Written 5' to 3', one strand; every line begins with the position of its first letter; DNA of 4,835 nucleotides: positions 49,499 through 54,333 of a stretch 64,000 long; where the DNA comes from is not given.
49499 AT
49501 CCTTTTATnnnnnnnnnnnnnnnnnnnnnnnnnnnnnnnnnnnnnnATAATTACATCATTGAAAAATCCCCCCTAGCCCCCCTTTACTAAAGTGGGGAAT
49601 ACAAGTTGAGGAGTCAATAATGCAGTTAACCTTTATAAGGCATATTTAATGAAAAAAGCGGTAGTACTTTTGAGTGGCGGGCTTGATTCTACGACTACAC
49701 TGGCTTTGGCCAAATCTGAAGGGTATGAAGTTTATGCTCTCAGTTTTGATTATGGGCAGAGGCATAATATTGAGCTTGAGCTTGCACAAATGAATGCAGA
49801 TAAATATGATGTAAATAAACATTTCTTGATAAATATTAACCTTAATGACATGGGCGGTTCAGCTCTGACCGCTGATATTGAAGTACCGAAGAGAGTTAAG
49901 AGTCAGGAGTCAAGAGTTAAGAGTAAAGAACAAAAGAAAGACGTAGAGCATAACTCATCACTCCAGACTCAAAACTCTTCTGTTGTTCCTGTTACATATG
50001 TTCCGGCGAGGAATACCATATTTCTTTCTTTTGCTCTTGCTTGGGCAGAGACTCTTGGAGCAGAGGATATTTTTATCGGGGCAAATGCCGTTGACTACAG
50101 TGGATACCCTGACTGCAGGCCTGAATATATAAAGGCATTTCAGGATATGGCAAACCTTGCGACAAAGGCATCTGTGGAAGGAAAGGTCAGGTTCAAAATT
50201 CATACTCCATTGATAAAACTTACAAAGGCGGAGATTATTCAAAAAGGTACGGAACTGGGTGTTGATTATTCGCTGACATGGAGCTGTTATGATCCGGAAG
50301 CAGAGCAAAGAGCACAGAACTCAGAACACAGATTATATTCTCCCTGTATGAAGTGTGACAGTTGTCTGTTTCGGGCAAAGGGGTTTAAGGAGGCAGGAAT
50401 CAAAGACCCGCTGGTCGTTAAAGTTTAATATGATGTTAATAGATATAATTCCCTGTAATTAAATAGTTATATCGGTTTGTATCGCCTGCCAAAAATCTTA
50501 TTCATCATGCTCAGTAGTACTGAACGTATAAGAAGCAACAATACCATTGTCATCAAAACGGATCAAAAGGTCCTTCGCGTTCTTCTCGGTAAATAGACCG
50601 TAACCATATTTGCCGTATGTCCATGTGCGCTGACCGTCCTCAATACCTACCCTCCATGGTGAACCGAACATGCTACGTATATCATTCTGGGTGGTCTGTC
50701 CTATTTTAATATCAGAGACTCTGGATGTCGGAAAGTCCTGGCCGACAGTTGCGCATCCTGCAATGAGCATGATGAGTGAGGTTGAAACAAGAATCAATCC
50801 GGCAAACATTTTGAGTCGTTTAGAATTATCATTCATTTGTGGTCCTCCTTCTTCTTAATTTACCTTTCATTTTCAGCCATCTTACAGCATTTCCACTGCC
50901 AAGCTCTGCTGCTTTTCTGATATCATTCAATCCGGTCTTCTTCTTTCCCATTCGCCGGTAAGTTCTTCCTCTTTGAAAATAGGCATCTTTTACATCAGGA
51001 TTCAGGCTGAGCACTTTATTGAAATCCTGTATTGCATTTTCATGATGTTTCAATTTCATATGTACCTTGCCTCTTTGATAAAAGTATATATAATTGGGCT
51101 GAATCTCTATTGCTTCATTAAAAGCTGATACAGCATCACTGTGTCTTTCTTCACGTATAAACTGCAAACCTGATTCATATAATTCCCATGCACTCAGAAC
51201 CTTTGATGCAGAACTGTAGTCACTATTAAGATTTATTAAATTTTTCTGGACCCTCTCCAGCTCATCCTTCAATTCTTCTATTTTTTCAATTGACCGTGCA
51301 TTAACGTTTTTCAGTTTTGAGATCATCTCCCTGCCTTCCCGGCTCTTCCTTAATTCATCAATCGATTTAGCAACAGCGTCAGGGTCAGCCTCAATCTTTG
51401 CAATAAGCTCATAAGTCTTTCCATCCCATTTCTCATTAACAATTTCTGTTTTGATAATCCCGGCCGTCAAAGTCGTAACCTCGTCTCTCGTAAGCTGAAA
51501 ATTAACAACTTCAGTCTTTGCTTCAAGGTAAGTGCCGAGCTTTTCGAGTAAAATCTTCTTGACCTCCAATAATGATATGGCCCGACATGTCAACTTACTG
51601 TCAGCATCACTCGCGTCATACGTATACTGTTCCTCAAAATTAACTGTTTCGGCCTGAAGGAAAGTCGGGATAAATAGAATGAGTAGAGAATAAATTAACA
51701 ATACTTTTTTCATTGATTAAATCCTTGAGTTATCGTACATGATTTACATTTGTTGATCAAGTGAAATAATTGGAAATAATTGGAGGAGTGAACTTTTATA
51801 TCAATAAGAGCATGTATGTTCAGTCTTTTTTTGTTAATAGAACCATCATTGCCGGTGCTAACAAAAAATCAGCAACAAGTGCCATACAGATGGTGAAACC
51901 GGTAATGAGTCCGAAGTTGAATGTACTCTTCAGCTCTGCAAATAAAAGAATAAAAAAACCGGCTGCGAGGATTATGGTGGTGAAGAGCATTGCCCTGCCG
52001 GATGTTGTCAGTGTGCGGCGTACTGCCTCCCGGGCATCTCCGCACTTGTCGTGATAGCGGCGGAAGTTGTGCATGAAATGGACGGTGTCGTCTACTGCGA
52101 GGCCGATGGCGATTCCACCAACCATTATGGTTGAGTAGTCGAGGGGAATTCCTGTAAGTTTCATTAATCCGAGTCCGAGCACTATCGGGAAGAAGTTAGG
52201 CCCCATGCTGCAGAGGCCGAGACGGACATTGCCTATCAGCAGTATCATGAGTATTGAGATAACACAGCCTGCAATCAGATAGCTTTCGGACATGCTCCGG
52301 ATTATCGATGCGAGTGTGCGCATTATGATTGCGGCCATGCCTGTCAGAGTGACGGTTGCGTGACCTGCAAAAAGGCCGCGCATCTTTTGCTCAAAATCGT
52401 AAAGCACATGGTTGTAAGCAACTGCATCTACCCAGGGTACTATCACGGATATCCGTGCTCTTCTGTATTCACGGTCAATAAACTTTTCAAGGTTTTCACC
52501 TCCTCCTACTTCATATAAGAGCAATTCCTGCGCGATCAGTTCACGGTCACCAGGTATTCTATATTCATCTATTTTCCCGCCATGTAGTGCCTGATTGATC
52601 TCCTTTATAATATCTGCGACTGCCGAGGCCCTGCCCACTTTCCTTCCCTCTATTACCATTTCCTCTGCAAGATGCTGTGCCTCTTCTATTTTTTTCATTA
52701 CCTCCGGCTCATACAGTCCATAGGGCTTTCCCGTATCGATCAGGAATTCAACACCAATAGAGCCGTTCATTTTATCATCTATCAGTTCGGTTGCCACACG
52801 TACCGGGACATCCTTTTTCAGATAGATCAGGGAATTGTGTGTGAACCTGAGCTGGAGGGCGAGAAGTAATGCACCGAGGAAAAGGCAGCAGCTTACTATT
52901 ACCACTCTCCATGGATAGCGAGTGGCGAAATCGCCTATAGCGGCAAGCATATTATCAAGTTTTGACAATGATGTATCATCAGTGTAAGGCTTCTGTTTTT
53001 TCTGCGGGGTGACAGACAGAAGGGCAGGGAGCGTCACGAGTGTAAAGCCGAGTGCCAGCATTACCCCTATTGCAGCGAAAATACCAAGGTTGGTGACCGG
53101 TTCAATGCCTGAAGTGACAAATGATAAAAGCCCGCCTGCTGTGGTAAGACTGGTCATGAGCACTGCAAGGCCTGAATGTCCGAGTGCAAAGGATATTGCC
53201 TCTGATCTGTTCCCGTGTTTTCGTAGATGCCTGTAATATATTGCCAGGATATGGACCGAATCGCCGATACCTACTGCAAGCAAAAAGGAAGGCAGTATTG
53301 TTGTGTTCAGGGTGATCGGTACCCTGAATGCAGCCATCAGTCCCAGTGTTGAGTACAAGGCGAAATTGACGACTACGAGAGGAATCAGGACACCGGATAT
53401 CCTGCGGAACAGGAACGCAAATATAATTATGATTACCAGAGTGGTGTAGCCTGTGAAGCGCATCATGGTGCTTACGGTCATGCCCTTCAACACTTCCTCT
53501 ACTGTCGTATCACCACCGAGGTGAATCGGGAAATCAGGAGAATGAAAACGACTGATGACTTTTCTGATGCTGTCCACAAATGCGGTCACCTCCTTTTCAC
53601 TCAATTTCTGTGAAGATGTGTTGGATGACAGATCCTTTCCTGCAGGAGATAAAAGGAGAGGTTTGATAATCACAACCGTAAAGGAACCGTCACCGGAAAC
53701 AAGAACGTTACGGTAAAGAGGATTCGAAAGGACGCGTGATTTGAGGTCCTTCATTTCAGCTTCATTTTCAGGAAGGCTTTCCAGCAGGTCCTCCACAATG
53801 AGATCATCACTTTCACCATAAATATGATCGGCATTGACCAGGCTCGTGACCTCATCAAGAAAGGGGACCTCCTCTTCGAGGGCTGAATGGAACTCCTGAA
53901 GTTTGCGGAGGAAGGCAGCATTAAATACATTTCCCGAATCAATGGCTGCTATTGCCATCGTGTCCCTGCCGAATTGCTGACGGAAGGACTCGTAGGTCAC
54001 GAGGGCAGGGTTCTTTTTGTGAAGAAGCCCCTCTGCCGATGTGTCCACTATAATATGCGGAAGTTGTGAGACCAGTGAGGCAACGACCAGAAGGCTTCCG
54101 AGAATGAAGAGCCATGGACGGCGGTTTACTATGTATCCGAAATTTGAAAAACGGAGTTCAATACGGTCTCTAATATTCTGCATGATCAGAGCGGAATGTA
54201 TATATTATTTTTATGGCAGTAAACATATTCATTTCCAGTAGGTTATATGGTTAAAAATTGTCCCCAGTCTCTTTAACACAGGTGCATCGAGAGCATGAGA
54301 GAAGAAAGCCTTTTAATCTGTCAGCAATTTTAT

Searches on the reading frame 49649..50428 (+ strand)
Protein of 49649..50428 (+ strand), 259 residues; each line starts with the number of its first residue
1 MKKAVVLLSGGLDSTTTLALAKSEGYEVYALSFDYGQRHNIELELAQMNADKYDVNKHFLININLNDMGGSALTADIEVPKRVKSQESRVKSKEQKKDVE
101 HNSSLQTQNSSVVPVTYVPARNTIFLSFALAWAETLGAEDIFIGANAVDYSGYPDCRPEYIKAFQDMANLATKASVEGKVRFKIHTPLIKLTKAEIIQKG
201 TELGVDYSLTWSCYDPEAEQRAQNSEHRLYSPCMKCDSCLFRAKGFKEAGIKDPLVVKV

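Call 30: search_protein_families(library=pfam, proteins=[window:49649-50428:+])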
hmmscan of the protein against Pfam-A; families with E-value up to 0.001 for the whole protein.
window:49649-50428:+ (259 aa): 4 families
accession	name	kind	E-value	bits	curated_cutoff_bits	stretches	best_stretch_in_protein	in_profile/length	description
PF06508.19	QueC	-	8.3e-74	248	22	1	3-249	1-209/210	Queuosine biosynthesis protein QueC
PF00733.27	Asn_synthase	-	3.7e-05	24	21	1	5-60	21-77/354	Asparagine synthase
PF00764.25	Arginosuc_synth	-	7.5e-05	23.3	27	1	4-63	2-61/162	Arginosuccinate synthase N-terminal HUP domain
PF02568.20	ThiI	-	0.00027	21.1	20.5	0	3-40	5-42/197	Thiamine biosynthesis protein (ThiI)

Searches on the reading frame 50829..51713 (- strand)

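Call 8: search_protein_families(library=pfam, proteins=[window:50829-51713:-])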
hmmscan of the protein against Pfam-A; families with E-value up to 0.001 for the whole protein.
window:50829-51713:- (294 aa): 9 families
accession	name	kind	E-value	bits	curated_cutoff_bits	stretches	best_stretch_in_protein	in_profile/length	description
PF00515.34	TPR_1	-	9.4e-17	60.5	27.8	1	211-240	4-33/34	Tetratricopeptide repeat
PF07719.23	TPR_2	-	9.5e-16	57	27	1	210-240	3-33/34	Tetratricopeptide repeat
PF13181.12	TPR_8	-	1.4e-14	53.4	25.7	1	211-240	4-33/34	Tetratricopeptide repeat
PF13414.12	TPR_11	-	9e-10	38.5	26.8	1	215-256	1-42/42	TPR repeat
PF13371.12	TPR_9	-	8.1e-07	29.4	35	0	217-270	4-57/73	Tetratricopeptide repeat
PF13431.12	TPR_17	-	1.1e-06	28.9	24.4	0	231-260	2-31/34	Tetratricopeptide repeat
PF13174.12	TPR_6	-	1.3e-06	29.1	26.3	0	211-240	3-32/33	Tetratricopeptide repeat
PF13428.12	TPR_14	-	8.4e-06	26.4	23.5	0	212-250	5-43/44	Tetratricopeptide repeat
PF13432.12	TPR_16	-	0.00074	20.4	32.7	0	212-258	1-47/65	Tetratricopeptide repeat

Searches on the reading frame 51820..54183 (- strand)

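Call 8: search_protein_families(library=pfam, proteins=[window:51820-54183:-])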
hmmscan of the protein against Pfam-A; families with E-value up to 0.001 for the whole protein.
window:51820-54183:- (787 aa): 4 families
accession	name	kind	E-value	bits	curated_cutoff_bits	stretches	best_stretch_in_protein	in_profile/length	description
PF03176.21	MMPL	-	8.3e-31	107.6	20.5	2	122-395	41-305/333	MMPL family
PF12349.14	Sterol-sensing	-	2.2e-13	50.8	22.3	1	269-398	13-142/153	Sterol-sensing domain of SREBP cleavage-activation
PF02460.24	Patched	-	4.1e-08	33.6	23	1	255-390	21-155/156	Patched SSD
PF00873.25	ACR_tran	-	0.00044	18.5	28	1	628-781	330-487/1021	AcrB/AcrD/AcrF family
